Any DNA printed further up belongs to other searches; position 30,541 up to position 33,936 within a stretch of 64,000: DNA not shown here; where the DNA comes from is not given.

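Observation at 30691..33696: Lipoprotein fusing NodB polysaccharide deacetylase, C14 caspase domain and TPR repeats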

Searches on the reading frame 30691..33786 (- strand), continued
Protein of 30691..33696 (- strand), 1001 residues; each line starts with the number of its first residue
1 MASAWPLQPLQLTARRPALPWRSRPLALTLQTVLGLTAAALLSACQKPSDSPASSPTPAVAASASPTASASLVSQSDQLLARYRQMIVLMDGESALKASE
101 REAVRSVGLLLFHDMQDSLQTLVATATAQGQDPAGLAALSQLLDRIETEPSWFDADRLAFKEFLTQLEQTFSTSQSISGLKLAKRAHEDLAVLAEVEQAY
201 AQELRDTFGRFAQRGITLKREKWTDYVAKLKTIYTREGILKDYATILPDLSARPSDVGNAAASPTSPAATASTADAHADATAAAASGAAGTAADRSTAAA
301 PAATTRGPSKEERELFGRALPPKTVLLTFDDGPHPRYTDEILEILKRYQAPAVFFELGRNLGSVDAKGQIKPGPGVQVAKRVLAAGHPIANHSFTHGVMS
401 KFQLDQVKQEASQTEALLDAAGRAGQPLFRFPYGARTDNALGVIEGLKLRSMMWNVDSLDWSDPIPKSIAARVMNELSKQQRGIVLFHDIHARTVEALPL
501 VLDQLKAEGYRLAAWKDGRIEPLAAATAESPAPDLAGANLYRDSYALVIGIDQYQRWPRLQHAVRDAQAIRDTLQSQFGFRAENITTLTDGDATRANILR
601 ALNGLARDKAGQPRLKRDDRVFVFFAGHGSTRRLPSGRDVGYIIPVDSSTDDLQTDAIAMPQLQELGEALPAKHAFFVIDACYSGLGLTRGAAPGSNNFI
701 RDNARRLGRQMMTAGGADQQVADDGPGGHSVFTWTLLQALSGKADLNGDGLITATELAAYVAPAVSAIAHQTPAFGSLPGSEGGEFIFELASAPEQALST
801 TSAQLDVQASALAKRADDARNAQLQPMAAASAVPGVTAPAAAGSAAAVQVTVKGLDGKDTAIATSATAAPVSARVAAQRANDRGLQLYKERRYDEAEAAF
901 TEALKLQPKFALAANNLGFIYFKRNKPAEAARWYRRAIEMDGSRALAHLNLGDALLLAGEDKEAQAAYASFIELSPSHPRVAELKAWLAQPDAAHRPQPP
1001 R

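Call 38: find_related_loci(query=A2, collection=genome_contigs, flank=6000)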
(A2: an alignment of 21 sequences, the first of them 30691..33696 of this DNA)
Query A2 (1001 aa) in genome_contigs; peptide patterns used: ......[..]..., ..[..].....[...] (x = any residue, [..] = any of these).
600 stretches matched a pattern (row limit reached: there are more); 594 encode a relative of the query (tblastn E <= 1e-3); the best 80 are kept; 80 distinct loci.
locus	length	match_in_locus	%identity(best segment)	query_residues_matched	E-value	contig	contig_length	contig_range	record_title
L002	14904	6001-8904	91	35-1001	0e+0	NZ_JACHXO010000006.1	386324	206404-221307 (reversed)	Roseateles terrae strain CECT 7247 Ga0372398_06, whole genome shotgun sequence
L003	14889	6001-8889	91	32-1001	0e+0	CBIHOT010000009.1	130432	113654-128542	MAG TPA_asm: uncultured Roseateles sp. isolate SRR18156196_binner12_Refined_1 genome assembly, contig: ERZ27336857.34, w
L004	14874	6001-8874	78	27-1001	0e+0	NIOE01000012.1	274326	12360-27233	Roseateles noduli strain HZ7 Scaffold9_1, whole genome shotgun sequence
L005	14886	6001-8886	77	10-1001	0e+0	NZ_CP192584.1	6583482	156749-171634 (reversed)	Roseateles chitinivorans strain P47 chromosome, complete genome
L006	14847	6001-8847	78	29-1001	0e+0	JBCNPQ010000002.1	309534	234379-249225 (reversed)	MAG: Roseateles sp. isolate SMAGNO157 Contig2, whole genome shotgun sequence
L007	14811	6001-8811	79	43-994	0e+0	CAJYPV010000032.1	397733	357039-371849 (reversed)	MAG: Burkholderiaceae bacterium isolate SP106_2_metabat2_genome_mining.33 genome assembly, contig: k127_108652, whole ge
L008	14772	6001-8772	80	41-1001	0e+0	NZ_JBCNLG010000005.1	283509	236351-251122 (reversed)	MAG: Roseateles sp. isolate SMAGNO43 Contig5, whole genome shotgun sequence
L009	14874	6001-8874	77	16-1000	0e+0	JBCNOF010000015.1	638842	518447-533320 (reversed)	MAG: Roseateles sp. isolate SMAGNO120 Contig15, whole genome shotgun sequence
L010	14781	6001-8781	79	41-1001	0e+0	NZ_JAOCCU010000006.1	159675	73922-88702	Mitsuaria sp. GD03876 6, whole genome shotgun sequence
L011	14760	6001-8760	78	44-1001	0e+0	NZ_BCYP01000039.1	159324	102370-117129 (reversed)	Mitsuaria chitosanitabida ATCC BAA-476 = NBRC 102408, whole genome shotgun sequence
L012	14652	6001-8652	70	41-1000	0e+0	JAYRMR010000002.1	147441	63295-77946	MAG: Burkholderiaceae bacterium isolate XM2_XAASGE2bin.6 NODE_113_length_147441_cov_3.883419, whole genome shotgun seque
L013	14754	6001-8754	68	7-1000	0e+0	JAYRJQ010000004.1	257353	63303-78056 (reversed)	MAG: Burkholderiaceae bacterium isolate SZ_szas3bin.22 NODE_65_length_257353_cov_3.45942, whole genome shotgun sequence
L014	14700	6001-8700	69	20-1000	0e+0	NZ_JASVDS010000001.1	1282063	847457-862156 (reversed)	Roseateles subflavus strain APW6 contig1, whole genome shotgun sequence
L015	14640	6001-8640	70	45-999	0e+0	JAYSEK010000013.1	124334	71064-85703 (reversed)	MAG: Burkholderiaceae bacterium isolate ZZ2_ZZA248_bin.48 NODE_157_length_124334_cov_156.262941, whole genome shotgun se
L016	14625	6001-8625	64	67-999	0e+0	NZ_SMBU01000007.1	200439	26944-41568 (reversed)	Roseateles saccharophilus strain DSM 654 Ga0310527_1007, whole genome shotgun sequence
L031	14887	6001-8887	80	10-1001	0e+0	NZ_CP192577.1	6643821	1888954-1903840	Roseateles chitinivorans strain P36 chromosome, complete genome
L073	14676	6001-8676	47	33-1001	0e+0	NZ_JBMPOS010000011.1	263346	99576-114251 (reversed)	Undibacterium sp. Di27W NODE_11_length_263346_cov_34.099670_11, whole genome shotgun sequence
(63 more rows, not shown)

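Call 45: predict_structure(alignment_id=A1)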
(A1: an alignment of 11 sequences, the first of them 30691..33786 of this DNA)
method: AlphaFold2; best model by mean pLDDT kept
length: 1031 residues; sequences in the alignment: 11
mean_pLDDT: 52.0   pTM: 0.29
mean pLDDT of the five models: 52.0, 49.8, 49.2, 49.1, 47.3
residues with pLDDT >= 90: 46; 70-90: 278; 50-70: 161; < 50: 546
segments of 3 or more residues with pLDDT < 50: 1-95, 234-249, 277-348, 387-389, 396-400, 421-445, 452-498, 554-570, 582-592, 620-625, 656-698, 702-901
pLDDT, mean of each block of 10 residues (from residue 1): 28 26 25 25 26 28 27 25 24 51 87 86 73 75 84 83 78 81 81 88 80 83 71 47 35 76 84 55 29 24 24 22 24 25 39 72 64 82 62 47 62 71 33 40 48 39 32 29 29 41 62 63 66 77 66 40 34 63 40 57 62 68 50 63 62 48 27 30 30 44 46 25 25 25 25 27 43 34 29 25 23 21 25 35 44 40 33 35 36 35 63 80 87 84 86 89 89 79 92 93 89 92 84 52
secondary structure, 60 per line:
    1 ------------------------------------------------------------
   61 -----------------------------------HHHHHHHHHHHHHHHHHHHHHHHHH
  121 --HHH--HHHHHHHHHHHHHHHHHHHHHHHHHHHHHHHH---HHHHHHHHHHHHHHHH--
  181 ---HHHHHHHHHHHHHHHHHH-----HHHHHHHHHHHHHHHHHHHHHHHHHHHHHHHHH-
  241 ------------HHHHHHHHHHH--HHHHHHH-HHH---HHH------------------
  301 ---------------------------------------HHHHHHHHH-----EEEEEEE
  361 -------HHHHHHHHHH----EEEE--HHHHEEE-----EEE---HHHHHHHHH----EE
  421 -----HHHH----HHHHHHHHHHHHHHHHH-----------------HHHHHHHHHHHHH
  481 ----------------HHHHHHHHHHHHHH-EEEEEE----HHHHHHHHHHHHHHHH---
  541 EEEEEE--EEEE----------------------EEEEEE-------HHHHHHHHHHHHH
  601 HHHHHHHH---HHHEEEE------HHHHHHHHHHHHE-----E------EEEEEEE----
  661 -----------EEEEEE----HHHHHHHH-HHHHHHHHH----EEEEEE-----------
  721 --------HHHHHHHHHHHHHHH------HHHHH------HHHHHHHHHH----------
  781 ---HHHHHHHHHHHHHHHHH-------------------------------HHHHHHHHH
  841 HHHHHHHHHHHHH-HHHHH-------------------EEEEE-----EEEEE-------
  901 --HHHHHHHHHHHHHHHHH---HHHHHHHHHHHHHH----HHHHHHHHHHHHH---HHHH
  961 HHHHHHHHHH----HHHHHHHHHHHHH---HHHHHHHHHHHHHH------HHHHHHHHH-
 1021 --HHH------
elements in order (helices of 4 or more, strands of 3 or more residues): H96-120 H128-159 H163-178 H184-201 H207-239 H253-263 H266-272 H340-348 E354-360 H368-377 E382-385 H388-391 E392-394 E400-402 H406-414 H426-429 H434-450 H468-480 H497-510 E512-517 H522-537 E541-546 E549-552 E575-580 H588-608 E615-618 H625-636 E650-656 E672-677 H682-689 H691-699 E704-709 H729-743 H750-754 H761-770 H784-800 H832-853 H855-859 E879-883 E889-893 H903-919 H923-936 H941-953 H957-970 H975-987 H991-1004 H1011-1019
